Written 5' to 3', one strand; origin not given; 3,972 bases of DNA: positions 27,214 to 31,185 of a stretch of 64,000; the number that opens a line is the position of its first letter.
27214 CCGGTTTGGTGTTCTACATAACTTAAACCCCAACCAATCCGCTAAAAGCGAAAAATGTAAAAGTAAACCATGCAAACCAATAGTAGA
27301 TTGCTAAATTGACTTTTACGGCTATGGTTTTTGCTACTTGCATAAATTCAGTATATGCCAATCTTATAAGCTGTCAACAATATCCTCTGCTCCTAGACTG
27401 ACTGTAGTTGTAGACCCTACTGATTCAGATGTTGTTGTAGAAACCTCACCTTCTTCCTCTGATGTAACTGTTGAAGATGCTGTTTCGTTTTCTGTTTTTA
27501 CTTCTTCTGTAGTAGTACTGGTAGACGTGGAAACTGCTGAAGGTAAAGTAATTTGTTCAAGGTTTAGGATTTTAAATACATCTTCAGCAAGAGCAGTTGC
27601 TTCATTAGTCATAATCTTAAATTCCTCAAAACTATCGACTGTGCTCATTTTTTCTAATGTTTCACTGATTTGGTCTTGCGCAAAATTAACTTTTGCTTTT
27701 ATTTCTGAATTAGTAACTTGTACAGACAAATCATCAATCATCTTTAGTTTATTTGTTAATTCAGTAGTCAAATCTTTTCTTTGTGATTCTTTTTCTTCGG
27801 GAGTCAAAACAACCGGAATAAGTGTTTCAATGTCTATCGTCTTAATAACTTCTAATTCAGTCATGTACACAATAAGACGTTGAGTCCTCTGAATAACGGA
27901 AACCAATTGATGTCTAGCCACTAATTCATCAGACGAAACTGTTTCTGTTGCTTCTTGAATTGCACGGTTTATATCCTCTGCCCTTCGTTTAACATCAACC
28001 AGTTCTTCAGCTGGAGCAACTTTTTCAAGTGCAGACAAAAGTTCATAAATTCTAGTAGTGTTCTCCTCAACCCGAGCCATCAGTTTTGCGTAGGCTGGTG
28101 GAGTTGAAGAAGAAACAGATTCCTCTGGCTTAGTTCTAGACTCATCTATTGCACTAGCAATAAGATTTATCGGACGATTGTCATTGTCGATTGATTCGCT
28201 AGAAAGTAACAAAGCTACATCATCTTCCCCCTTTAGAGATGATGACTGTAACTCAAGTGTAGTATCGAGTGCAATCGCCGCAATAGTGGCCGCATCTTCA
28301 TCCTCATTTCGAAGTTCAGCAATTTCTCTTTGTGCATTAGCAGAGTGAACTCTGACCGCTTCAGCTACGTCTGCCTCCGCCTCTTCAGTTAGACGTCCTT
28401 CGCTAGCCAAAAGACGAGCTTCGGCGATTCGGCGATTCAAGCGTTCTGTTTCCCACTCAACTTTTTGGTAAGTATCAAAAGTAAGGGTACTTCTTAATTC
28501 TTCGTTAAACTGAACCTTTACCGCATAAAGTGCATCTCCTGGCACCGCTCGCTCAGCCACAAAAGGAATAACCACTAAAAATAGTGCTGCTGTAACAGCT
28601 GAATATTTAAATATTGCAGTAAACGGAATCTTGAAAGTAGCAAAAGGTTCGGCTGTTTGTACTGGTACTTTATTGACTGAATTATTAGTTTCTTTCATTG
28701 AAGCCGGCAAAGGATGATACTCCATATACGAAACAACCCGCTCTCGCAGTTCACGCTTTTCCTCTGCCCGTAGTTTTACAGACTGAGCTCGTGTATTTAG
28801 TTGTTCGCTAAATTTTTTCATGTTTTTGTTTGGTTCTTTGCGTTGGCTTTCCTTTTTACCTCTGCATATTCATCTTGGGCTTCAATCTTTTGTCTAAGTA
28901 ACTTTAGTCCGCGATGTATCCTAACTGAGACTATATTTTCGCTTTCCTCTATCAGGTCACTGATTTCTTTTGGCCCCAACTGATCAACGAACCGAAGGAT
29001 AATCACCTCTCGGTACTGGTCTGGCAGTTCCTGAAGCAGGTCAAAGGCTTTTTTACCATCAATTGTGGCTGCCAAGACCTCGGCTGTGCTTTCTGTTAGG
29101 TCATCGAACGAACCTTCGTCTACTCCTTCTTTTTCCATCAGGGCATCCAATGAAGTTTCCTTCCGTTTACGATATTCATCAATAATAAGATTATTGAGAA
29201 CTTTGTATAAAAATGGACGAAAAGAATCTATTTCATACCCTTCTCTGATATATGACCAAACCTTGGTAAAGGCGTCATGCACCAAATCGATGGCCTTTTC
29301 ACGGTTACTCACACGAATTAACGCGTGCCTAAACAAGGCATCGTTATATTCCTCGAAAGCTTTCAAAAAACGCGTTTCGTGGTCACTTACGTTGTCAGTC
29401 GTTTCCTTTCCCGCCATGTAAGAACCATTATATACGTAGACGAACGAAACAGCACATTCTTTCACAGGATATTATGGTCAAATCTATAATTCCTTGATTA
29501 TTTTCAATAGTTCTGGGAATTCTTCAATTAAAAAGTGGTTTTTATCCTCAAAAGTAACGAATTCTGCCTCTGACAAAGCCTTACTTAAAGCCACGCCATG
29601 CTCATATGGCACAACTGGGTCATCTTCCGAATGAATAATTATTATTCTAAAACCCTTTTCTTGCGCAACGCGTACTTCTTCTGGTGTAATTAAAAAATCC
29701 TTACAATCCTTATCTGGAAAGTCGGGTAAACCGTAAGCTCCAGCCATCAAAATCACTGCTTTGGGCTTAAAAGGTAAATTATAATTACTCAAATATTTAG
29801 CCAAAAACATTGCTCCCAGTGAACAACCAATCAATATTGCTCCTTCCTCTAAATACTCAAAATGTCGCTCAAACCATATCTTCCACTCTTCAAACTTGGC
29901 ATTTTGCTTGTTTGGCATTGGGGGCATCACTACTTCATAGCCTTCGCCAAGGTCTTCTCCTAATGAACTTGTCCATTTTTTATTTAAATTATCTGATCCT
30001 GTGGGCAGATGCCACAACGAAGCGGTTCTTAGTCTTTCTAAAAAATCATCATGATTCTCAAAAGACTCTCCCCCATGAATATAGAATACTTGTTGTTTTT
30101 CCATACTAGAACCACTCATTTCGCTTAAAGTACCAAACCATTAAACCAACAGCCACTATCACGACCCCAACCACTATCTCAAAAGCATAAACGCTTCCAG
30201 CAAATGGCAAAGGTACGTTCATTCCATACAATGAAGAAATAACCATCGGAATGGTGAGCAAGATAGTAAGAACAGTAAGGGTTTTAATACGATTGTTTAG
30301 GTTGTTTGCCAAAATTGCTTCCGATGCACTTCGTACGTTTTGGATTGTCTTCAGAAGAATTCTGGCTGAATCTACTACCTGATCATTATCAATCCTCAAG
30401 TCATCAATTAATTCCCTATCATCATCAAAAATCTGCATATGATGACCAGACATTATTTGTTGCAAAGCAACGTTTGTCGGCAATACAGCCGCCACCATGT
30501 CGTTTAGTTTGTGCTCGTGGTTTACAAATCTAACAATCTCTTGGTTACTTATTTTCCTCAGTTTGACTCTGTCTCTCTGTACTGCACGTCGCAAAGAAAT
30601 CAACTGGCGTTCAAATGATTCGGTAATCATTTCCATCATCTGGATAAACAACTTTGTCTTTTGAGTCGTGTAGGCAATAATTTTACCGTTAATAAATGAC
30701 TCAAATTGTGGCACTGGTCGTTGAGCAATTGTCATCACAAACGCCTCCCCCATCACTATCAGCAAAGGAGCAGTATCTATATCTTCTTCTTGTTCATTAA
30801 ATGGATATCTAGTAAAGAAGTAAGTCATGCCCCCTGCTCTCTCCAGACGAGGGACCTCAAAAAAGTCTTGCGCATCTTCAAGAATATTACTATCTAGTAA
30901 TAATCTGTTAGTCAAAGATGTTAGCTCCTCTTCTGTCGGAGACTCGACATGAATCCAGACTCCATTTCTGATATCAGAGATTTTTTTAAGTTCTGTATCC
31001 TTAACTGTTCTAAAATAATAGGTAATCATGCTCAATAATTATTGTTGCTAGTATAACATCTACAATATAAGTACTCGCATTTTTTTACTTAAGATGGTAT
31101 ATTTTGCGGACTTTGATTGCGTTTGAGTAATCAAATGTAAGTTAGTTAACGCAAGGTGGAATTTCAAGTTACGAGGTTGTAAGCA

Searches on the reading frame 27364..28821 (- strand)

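Call 5: search_protein_families(library=pfam, proteins=[window:27364-28821:-], max_evalue=0.01)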
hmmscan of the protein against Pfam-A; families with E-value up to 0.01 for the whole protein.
window:27364-28821:- (485 aa): 1 family
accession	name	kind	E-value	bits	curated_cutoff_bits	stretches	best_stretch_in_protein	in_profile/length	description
PF18915.5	DUF5667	-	2.2e-08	34.8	27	1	92-175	2-83/99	Domain of unknown function (DUF5667)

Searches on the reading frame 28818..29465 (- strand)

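Call 5: search_protein_families(library=pfam, proteins=[window:28818-29465:-], max_evalue=0.01)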
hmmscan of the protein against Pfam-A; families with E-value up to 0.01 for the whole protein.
window:28818-29465:- (215 aa): 4 families
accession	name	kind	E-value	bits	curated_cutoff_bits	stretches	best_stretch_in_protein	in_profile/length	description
PF08281.18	Sigma70_r4_2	-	6.8e-11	42.1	25.7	1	142-190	6-54/54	Sigma-70, region 4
PF04542.20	Sigma70_r2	-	2e-09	37.5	24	1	37-102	2-69/71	Sigma-70 region 2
PF04545.22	Sigma70_r4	-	6.4e-07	29.2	24.1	1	143-192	1-50/50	Sigma-70, region 4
PF10025.14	DUF2267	-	0.00027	21.6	29.8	1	100-153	68-121/122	Uncharacterized conserved protein (DUF2267)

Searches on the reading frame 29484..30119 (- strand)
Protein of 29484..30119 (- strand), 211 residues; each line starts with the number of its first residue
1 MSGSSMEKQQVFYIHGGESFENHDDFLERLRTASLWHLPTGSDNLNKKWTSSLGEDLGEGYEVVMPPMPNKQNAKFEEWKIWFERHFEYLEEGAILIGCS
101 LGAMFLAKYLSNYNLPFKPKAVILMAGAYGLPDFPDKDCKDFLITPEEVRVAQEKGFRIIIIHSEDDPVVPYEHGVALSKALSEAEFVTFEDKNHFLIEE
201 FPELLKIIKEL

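Call 5: search_protein_families(library=pfam, proteins=[window:29484-30119:-], max_evalue=0.01)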
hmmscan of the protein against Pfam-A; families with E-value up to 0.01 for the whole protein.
window:29484-30119:- (211 aa): 7 families
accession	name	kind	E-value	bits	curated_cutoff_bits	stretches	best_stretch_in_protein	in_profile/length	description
PF06821.19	Ser_hydrolase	-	4.8e-09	36.8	22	1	47-199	13-157/172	Serine hydrolase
PF00561.26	Abhydrolase_1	-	1.9e-08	34.7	25.8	1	135-201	175-244/245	alpha/beta hydrolase fold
PF08386.16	Abhydrolase_4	-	5.4e-05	23.7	21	1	148-196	25-74/103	TAP-like protein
PF12146.15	Hydrolase_4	-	0.00024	20.9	27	0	152-200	187-237/239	Serine aminopeptidase, S33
PF00326.27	Peptidase_S9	-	0.005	16.8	22.6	0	157-197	145-189/213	Prolyl oligopeptidase family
PF12697.13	Abhydrolase_6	-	0.0053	17.9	26.3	0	160-203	170-212/217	Alpha/beta hydrolase family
PF02230.22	Abhydrolase_2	-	0.0063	16.8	23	0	155-196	155-200/217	Phospholipase/Carboxylesterase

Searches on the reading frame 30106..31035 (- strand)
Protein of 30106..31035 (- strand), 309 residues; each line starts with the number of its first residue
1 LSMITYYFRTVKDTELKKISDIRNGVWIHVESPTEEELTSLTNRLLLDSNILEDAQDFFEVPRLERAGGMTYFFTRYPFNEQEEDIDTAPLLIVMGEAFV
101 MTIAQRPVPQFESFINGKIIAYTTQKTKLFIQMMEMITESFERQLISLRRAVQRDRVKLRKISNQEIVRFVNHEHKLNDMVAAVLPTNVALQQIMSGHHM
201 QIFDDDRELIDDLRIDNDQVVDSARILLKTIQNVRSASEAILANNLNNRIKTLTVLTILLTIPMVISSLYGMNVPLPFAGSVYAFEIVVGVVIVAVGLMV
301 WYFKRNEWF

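Call 5: search_protein_families(library=pfam, proteins=[window:30106-31035:-], max_evalue=0.01)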
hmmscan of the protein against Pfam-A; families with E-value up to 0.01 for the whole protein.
window:30106-31035:- (309 aa): 2 families
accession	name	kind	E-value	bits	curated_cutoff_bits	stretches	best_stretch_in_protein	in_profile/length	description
PF01544.23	CorA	-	1.1e-47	163.2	27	1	26-305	5-292/292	CorA-like Mg2+ transporter protein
PF20990.2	DUF2207_C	-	0.0019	18.4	33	1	223-303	103-189/247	Predicted membrane protein (DUF2207) C-terminal domain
